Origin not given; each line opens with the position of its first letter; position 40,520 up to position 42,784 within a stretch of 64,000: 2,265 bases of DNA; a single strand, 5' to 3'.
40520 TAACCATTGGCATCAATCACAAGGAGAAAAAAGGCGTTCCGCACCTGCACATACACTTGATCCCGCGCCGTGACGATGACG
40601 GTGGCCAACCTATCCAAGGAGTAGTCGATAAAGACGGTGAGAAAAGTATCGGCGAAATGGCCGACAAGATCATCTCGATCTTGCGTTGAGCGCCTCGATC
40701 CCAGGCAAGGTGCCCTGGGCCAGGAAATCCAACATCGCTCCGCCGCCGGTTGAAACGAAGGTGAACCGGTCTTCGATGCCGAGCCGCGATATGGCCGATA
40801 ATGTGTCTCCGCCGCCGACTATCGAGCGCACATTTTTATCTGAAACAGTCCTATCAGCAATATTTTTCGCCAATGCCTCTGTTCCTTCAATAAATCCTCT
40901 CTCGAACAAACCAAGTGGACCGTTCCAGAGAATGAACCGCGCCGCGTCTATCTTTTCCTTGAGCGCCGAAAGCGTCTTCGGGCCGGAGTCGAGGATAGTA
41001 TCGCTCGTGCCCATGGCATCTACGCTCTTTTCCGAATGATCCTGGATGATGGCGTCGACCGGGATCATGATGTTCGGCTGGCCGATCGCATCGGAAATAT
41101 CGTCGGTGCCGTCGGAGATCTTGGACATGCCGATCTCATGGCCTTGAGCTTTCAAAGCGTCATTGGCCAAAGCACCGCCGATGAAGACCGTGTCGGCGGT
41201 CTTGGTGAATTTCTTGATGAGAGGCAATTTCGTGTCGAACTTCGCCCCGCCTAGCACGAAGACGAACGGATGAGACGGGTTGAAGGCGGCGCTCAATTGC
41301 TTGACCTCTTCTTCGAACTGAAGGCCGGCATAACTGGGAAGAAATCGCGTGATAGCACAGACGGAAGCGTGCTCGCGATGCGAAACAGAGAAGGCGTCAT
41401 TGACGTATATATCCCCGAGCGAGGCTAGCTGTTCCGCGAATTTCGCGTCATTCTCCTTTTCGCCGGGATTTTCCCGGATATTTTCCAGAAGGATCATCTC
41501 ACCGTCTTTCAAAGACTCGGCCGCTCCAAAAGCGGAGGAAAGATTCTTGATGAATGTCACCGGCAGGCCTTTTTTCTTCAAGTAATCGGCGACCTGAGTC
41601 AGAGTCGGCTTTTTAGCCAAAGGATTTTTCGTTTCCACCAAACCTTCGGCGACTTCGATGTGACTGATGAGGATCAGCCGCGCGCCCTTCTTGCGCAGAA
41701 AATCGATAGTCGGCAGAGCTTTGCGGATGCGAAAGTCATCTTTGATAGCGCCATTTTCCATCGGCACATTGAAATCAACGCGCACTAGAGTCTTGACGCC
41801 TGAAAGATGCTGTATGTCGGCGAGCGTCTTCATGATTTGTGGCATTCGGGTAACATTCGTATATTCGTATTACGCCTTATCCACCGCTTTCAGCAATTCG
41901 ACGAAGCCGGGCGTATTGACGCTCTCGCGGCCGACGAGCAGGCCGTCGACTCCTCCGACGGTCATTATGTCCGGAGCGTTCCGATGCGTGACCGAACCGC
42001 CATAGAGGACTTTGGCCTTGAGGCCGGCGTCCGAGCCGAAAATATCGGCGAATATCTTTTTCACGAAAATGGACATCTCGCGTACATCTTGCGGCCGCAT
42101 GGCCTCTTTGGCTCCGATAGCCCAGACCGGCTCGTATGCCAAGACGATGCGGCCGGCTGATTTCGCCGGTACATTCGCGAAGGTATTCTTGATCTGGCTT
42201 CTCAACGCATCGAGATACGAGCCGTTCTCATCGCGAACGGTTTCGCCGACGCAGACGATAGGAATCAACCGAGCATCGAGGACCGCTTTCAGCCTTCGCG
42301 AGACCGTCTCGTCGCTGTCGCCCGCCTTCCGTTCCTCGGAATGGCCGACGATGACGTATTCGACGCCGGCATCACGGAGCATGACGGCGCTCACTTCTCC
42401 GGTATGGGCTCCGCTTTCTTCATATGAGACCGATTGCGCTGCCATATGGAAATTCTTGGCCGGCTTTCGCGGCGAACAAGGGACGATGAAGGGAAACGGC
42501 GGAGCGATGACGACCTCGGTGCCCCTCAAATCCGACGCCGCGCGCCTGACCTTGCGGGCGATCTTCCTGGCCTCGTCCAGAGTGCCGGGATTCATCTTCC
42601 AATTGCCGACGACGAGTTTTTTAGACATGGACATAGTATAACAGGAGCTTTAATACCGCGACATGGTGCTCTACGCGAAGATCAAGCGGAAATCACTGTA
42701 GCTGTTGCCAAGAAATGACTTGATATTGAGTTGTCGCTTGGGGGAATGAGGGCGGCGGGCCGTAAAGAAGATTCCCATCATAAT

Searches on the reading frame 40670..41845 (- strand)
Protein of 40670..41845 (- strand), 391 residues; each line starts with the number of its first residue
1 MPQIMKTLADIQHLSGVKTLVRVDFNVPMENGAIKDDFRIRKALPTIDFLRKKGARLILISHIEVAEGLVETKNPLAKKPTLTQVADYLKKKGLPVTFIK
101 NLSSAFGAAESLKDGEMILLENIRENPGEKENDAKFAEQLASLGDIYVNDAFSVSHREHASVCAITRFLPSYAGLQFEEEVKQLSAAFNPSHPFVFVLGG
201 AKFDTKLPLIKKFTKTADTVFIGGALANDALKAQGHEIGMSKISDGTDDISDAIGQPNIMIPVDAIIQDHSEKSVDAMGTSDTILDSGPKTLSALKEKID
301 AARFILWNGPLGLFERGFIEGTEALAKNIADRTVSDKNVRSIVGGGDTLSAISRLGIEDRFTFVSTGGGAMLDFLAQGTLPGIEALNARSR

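Call 23: search_protein_families(library=pfam, proteins=[window:40670-41845:-])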
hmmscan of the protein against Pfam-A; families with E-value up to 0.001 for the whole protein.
window:40670-41845:- (391 aa): 1 family
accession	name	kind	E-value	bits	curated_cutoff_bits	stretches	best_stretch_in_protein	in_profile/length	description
PF00162.24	PGK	-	1.4e-107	360.5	27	1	13-376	5-377/379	Phosphoglycerate kinase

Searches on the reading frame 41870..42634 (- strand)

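Call 23: search_protein_families(library=pfam, proteins=[window:41870-42634:-])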
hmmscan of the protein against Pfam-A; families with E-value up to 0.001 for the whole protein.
window:41870-42634:- (254 aa): 1 family
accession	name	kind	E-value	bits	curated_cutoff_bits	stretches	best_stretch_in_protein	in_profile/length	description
PF00121.24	TIM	-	1.5e-69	234.7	20.1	1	6-250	1-244/245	Triosephosphate isomerase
